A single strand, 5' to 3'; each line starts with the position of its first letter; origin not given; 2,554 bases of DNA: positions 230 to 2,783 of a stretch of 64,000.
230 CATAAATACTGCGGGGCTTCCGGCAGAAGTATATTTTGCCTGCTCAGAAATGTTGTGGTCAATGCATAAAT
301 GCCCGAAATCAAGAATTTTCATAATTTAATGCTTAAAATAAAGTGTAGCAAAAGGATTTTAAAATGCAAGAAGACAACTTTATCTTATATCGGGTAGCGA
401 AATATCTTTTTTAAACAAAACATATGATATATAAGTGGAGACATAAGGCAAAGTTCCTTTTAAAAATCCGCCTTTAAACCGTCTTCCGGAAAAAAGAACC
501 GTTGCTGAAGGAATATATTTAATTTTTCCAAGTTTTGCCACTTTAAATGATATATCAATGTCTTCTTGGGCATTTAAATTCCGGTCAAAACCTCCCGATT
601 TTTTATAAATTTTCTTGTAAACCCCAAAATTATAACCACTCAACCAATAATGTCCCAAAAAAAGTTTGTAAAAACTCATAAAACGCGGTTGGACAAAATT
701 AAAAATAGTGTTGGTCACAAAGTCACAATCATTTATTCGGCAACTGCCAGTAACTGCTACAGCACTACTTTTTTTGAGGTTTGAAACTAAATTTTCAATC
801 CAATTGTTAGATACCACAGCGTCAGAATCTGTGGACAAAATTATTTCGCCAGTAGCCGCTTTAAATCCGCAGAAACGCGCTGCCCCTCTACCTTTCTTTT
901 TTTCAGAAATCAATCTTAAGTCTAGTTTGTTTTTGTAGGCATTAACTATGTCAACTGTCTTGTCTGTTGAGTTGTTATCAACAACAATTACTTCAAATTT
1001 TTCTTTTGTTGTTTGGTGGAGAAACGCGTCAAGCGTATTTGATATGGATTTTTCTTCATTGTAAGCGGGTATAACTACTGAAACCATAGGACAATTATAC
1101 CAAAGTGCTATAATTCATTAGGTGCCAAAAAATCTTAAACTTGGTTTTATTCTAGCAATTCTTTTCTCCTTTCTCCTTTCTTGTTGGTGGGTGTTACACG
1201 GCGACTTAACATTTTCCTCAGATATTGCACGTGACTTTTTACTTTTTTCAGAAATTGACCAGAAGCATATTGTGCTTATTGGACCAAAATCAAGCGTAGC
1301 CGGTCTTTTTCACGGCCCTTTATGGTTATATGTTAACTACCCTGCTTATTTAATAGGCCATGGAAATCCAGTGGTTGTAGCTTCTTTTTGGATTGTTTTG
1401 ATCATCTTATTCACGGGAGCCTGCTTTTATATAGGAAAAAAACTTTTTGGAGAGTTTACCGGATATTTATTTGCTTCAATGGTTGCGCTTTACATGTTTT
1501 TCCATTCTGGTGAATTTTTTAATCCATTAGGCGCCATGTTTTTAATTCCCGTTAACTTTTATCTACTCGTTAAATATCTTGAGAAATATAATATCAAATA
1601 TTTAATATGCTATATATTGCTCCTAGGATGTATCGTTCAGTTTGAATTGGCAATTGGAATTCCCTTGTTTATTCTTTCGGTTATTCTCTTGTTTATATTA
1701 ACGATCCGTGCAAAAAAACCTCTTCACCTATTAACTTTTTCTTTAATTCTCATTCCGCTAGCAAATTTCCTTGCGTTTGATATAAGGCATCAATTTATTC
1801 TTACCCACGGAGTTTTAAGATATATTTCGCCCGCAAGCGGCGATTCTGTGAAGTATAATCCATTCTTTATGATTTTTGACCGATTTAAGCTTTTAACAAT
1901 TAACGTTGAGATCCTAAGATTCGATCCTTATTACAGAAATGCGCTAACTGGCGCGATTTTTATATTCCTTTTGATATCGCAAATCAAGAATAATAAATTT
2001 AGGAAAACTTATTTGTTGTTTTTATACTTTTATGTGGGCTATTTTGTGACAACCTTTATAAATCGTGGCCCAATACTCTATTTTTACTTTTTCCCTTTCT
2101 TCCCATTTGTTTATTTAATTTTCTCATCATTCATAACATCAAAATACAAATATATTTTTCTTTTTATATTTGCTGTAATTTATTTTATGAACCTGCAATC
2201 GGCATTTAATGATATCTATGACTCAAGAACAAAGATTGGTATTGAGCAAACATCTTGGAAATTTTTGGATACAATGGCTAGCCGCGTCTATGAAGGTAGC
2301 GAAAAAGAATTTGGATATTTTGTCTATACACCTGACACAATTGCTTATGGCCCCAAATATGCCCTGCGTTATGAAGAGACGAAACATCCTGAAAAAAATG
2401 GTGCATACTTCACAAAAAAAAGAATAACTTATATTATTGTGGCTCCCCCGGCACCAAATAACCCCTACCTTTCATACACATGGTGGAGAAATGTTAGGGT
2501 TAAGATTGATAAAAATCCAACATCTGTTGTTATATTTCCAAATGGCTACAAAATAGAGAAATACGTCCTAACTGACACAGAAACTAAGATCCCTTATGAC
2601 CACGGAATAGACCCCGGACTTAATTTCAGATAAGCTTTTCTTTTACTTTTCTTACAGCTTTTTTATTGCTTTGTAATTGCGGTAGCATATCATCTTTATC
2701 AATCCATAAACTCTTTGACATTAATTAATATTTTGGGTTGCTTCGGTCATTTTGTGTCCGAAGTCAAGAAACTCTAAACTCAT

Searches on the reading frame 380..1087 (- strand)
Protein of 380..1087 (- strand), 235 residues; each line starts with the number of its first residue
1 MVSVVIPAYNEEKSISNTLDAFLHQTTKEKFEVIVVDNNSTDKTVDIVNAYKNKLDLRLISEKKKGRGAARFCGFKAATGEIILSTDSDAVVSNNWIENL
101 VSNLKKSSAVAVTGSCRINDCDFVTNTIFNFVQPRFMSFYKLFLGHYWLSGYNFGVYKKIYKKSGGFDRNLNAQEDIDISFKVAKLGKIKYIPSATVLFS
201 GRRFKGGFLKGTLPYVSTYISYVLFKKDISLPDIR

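Call 35: search_protein_families(library=pfam, proteins=[window:380-1087:-], max_evalue=0.001)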
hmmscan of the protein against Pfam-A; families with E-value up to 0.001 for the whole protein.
window:380-1087:- (235 aa): 4 families
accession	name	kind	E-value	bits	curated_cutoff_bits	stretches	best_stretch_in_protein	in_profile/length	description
PF00535.33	Glycos_transf_2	-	4.3e-34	118.3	23.3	1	3-160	1-163/168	Glycosyl transferase family 2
PF13641.12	Glyco_tranf_2_3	-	5.1e-16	59.8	27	1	2-197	3-209/230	Glycosyltransferase like family 2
PF10111.15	Glyco_tranf_2_2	-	1.7e-14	54.5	27.3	1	3-189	1-205/276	Glycosyltransferase like family 2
PF13632.12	Glyco_trans_2_3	-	0.00073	19.8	27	0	82-192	1-116/198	Glycosyl transferase family group 2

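Call 53: search_protein_families(library=ncbifam, proteins=[window:380-1087:-], max_evalue=0.00001)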
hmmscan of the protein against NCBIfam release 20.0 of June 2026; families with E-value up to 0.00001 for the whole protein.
window:380-1087:- (235 aa): 21 families
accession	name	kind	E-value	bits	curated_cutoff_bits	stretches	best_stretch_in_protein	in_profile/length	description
NF041875.1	EPS_EpsD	equivalog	1.2e-29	103.7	370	1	2-200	1-208/325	exopolysaccharide biosynthesis glycosyltransferase EpsD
TIGR04283.1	glyco_like_mftF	equivalog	2.6e-27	95.8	182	1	2-223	1-209/221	TIGR04283 family arsenosugar biosynthesis glycosyltransferase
TIGR03965.1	mycofact_glyco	equivalog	7.4e-27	94.3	280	1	2-114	76-189/467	mycofactocin biosynthesis glycosyltransferase MftF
TIGR03937.1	PgaC_IcaA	equivalog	1e-22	80.7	422.3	1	1-197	46-248/407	poly-beta-1,6-N-acetyl-D-glucosamine synthase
NF038302.1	EPS_HpsE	equivalog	1.5e-22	79.9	300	1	2-115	3-122/307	hormogonium polysaccharide biosynthesis glycosyltransferase HpsE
NF007482.0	PRK10073.1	equivalog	3.5e-17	62.4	423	1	2-102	8-108/334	glycosyltransferase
NF041394.1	GtaseAglG_Halo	equivalog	1.3e-14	54.2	440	1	2-131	3-138/304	glucosyl-dolichyl phosphate glucuronosyltransferase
NF047683.1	TeichurnBiosyTuaG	equivalog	5.4e-14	52.4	400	1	2-114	8-122/252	teichuronic acid biosynthesis protein TuaG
TIGR03111.1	glyc2_xrt_Gpos1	hypoth_equivalog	6e-13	48.4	363.95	1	2-167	51-219/439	TIGR03111 family XrtG-associated glycosyltransferase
NF053739.1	GlytfEpsEBac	equivalog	6.2e-13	48.3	450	1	2-119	3-122/265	glycosyltransferase EpsE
TIGR04182.1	glyco_TIGR04182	equivalog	8.9e-13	48.3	325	1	2-137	2-129/293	S-layer glycoprotein N-glycosyltransferase AglJ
NF047588.1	GlcsyltransPgfSStrep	equivalog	1.2e-12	47.7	500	1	2-112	3-118/308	glycosyltransferase PgfS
NF038299.1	EPS_HpsN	equivalog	2.2e-12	46.6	425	1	1-114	2-117/317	hormogonium polysaccharide biosynthesis glycosyltransferase HpsN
NF007986.1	PRK10714.1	equivalog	5.8e-12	45.2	529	1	2-122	8-131/316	undecaprenyl-phosphate 4-deoxy-4-formamido-L-arabinose transferase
NF010496.0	PRK13915.1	equivalog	8.9e-12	44.7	262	1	2-111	33-149/307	glucosyl-3-phosphoglycerate synthase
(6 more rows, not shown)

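Call 86: search_solved_structures(query=window:380-1087:-, max_evalue=0.00001)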
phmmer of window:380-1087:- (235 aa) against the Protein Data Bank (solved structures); distinct sequences matched with E-value up to 0.00001: 23.
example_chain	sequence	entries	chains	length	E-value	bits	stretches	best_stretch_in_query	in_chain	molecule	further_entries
2z87_A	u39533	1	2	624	3e-23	85.9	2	1-193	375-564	Chondroitin synthase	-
2z86_A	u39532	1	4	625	3e-23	85.9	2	1-193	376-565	Chondroitin synthase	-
5tze_C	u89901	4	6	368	9.8e-15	58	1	3-100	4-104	Glycosyl transferase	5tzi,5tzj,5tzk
5tz8_A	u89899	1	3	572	1.9e-14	57.1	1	3-100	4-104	Glycosyl transferase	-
5hea_A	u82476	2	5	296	1.4e-12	50.9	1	1-117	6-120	Putative glycosyltransferase (GalT1)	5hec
3bcv_A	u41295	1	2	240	6.5e-11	45.5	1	2-130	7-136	Putative glycosyltransferase protein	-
6yv7_B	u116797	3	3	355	1.3e-10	44.6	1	2-189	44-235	Glycosyl transferase, family 2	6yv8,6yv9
6yv7_A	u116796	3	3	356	1.3e-10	44.5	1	2-189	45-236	Glycosyl transferase, family 2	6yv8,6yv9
6p61_A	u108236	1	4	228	1.4e-10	44.5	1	2-100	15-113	Glycosyltransferase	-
5mlz_A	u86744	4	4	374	5.9e-10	42.4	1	2-113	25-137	Dolichol monophosphate mannose synthase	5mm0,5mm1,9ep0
6h1j_A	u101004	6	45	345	9.7e-09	38.4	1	2-115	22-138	Probable ss-1,3-N-acetylglucosaminyltransferase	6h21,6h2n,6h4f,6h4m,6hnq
9jma_A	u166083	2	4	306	6.3e-08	35.8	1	1-107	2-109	GalNAc(5)-diNAcBac-PP-undecaprenol beta-1,3-glucosyltransferase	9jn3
9bhc_C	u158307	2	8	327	4.4e-07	33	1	2-122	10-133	Undecaprenyl-phosphate 4-deoxy-4-formamido-L-arabinose transferase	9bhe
8vxh_A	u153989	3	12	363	5.5e-07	32.7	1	2-122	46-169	Undecaprenyl-phosphate 4-deoxy-4-formamido-L-arabinose transferase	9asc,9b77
9hwj_A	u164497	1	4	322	7.6e-07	32.2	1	2-120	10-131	Undecaprenyl-phosphate 4-deoxy-4-formamido-L-arabinose transferase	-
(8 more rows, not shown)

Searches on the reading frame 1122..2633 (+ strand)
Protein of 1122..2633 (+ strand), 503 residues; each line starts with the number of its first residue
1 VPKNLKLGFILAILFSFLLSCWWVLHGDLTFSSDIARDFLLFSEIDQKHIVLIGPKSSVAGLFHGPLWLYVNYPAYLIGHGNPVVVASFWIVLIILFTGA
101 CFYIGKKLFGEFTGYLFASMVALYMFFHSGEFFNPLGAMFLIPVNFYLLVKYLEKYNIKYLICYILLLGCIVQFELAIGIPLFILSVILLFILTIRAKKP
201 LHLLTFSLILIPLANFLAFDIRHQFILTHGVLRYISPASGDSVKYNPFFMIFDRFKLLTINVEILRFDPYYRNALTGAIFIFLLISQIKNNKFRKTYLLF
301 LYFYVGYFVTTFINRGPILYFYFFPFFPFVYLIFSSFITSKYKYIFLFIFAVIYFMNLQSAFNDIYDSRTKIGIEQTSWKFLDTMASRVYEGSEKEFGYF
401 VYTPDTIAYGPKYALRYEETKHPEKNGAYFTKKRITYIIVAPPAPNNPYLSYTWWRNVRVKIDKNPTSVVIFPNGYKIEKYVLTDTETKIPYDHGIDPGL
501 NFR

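Call 3: search_protein_families(library=pfam, proteins=[window:1122-2633:+], max_evalue=0.01)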
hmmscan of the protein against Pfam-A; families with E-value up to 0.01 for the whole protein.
window:1122-2633:+ (503 aa): 1 family
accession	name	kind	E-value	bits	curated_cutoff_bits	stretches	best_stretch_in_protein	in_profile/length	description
PF11992.13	TgpA_N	-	0.0018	17.8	30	0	162-335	4-142/333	TgpA N-terminal domain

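Call 8: search_protein_families(library=ncbifam, proteins=[window:1122-2633:+], max_evalue=1)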
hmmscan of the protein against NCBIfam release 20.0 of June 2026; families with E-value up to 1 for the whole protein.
window:1122-2633:+ (503 aa): 0 families

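Call 11: find_homologous_proteins(query=window:1122-2633:+)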
Query window:1122-2633:+ (503 aa): 504 proteins with E <= 0.001 among 8000 candidates; the best 120 are listed.
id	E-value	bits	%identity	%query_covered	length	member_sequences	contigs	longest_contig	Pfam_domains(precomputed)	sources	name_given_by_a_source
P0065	0.0e+0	1131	100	100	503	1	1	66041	-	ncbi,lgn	-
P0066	2.6e-235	800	70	99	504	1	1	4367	-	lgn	-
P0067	2.8e-222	757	67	100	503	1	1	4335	-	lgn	-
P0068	5.6e-218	743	66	100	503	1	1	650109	-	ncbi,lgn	-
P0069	1.4e-216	738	66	99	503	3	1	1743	PF13231.13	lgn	-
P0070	1.4e-215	735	66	100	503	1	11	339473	PF13231.13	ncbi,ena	-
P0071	2.0e-212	725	64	100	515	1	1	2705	-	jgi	jgi:hypothetical protein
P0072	4.0e-212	724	65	96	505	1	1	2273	-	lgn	-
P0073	7.0e-211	720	65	99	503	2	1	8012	-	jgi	-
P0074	1.1e-204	699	63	97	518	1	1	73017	PF13231.13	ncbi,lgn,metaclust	metaclust:status=active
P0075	4.4e-204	697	62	98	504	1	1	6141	PF13231.13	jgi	jgi:hypothetical protein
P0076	1.9e-202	692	62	96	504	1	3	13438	PF13231.13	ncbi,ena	-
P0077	5.1e-202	690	60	99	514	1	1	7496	-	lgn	-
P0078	5.8e-202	690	62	96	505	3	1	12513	-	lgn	-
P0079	5.2e-201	687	60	100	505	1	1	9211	-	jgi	jgi:4-amino-4-deoxy-L-arabinose transferase-like glycosyltransferase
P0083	5.6e-198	677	60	98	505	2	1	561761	-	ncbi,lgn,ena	-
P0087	1.8e-194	665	60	96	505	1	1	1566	PF13231.13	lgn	-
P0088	6.0e-190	651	58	96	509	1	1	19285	PF13231.13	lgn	-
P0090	4.0e-188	645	57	100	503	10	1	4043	PF13231.13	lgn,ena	-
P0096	2.8e-182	625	57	97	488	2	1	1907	PF13231.13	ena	-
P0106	1.1e-170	587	54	98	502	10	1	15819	PF13231.13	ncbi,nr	ncbi:MAG TPA: glycosyltransferase family 39 protein [Patescibacteria group bacterium]|nr:glycosyltra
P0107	5.5e-169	581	54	98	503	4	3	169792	PF13231.13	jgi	-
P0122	4.8e-156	539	50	100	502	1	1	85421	PF13231.13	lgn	-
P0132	1.8e-148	514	48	100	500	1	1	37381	PF13231.13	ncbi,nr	ncbi:MAG: hypothetical protein Q8P80_02435 [Candidatus Levybacteria bacterium]|nr:hypothetical prote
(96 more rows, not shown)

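Call 19: find_encoding_contigs(protein=P0065, flank=2000, max_places=3)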
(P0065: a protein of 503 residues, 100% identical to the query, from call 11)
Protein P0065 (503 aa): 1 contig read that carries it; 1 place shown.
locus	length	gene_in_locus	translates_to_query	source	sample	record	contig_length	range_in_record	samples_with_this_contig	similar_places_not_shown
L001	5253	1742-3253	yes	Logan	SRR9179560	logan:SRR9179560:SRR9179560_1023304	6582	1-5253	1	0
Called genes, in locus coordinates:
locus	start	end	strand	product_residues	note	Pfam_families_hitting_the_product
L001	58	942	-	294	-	PF00294:PfkB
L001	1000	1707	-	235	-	PF00535:Glycos_transf_2, PF10111:Glyco_tranf_2_2, PF13641:Glyco_tranf_2_3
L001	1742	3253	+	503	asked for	-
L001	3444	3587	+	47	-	-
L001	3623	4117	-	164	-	PF18921:Cyanophycin_syn (weak)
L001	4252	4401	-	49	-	-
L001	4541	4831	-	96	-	PF01245:Ribosomal_L19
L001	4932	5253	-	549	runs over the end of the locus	?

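Call 57: predict_structure(alignment_id=A3)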
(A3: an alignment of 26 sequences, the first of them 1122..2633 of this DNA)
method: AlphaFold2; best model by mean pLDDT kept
length: 503 residues; sequences in the alignment: 26
mean_pLDDT: 87.0   pTM: 0.86
mean pLDDT of the five models: 87.0, 86.8, 85.3, 83.7, 83.1
residues with pLDDT >= 90: 298; 70-90: 155; 50-70: 38; < 50: 12
segments of 3 or more residues with pLDDT < 50: 58-61, 239-242, 500-503
pLDDT, mean of each block of 10 residues (from residue 1): 91 95 92 83 79 59 71 91 92 94 97 97 88 69 96 96 96 87 95 94 95 86 81 59 67 87 81 89 94 95 94 76 85 96 95 95 92 92 95 92 75 91 91 94 69 88 94 93 94 69 34
secondary structure, 60 per line:
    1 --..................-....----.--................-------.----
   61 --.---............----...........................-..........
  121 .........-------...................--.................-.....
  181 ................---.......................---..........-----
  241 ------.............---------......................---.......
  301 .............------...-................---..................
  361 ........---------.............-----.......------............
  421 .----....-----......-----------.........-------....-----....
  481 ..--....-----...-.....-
elements in order: H3-20 H22-25 H33-48 H67-78 H83-109 H111-129 H137-155 H158-174 H176-196 H200-222 H226-235 H247-259 H269-290 H294-313 H324-339 H343-368 H379-390 E396-402 H409-421 E426-429 E435-440 H452-460 E468-471 E477-482 H485-488 H498-502

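Call 77: list_cluster_members(proteins=[window:1122-2633:+, window:32784-34325:-, window:34331-35839:-, window:36693-38921:-, window:38902-41562:-, P0001, window:52979-55567:-, window:55701-57542:+, window:57545-59329:+, window:31588-32787:-])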
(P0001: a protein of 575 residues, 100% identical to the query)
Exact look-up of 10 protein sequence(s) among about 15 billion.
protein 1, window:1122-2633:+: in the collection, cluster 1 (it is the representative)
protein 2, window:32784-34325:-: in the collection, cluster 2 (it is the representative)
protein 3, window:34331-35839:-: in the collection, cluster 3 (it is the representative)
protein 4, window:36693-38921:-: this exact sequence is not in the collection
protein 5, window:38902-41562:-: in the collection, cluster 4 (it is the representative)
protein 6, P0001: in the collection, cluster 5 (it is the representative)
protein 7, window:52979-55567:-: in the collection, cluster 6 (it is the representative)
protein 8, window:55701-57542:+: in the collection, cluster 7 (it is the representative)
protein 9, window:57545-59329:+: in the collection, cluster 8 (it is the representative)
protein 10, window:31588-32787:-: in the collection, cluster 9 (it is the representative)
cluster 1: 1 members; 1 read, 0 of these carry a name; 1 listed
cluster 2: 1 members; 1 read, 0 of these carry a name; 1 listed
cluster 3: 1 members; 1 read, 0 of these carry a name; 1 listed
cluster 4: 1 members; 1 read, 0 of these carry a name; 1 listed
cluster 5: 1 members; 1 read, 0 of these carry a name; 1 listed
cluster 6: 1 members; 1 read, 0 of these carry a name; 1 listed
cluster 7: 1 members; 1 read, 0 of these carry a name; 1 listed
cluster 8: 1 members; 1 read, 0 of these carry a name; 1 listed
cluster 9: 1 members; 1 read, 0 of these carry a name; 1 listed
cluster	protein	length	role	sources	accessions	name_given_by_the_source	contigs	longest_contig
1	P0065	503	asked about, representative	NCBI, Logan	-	-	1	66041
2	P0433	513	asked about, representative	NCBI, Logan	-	-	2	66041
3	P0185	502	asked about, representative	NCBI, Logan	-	-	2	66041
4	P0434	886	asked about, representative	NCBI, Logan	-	-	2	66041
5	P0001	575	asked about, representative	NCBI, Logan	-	-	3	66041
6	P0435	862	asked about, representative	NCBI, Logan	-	-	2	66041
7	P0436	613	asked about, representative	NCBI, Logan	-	-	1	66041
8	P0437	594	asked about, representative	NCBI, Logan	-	-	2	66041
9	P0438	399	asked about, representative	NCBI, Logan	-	-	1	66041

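Call 82: find_encoding_contigs(protein=P0083, flank=6000, max_places=2)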
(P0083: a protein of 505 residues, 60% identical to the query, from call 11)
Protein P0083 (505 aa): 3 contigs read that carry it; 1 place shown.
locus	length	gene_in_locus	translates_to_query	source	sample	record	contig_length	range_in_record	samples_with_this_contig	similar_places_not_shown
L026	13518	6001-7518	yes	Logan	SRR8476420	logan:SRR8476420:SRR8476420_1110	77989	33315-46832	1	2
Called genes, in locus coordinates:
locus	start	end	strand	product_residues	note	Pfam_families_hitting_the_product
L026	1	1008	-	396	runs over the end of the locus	PF13231:PMT_2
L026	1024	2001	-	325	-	PF01073:3Beta_HSD, PF01370:Epimerase, PF02719:Polysacc_synt_2, PF04321:RmlD_sub_bind, PF05368:NmrA (weak), PF07993:NAD_binding_4 (weak), PF13460:NAD_binding_10, PF16363:GDP_Man_Dehyd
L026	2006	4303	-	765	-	PF00535:Glycos_transf_2, PF13231:PMT_2 (weak)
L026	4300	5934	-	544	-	PF10131:PTPS_related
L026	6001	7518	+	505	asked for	-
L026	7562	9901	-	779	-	PF09586:YfhO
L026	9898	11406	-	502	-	-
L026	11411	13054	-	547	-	PF13231:PMT_2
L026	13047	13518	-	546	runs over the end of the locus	PF02366:PMT, PF13231:PMT_2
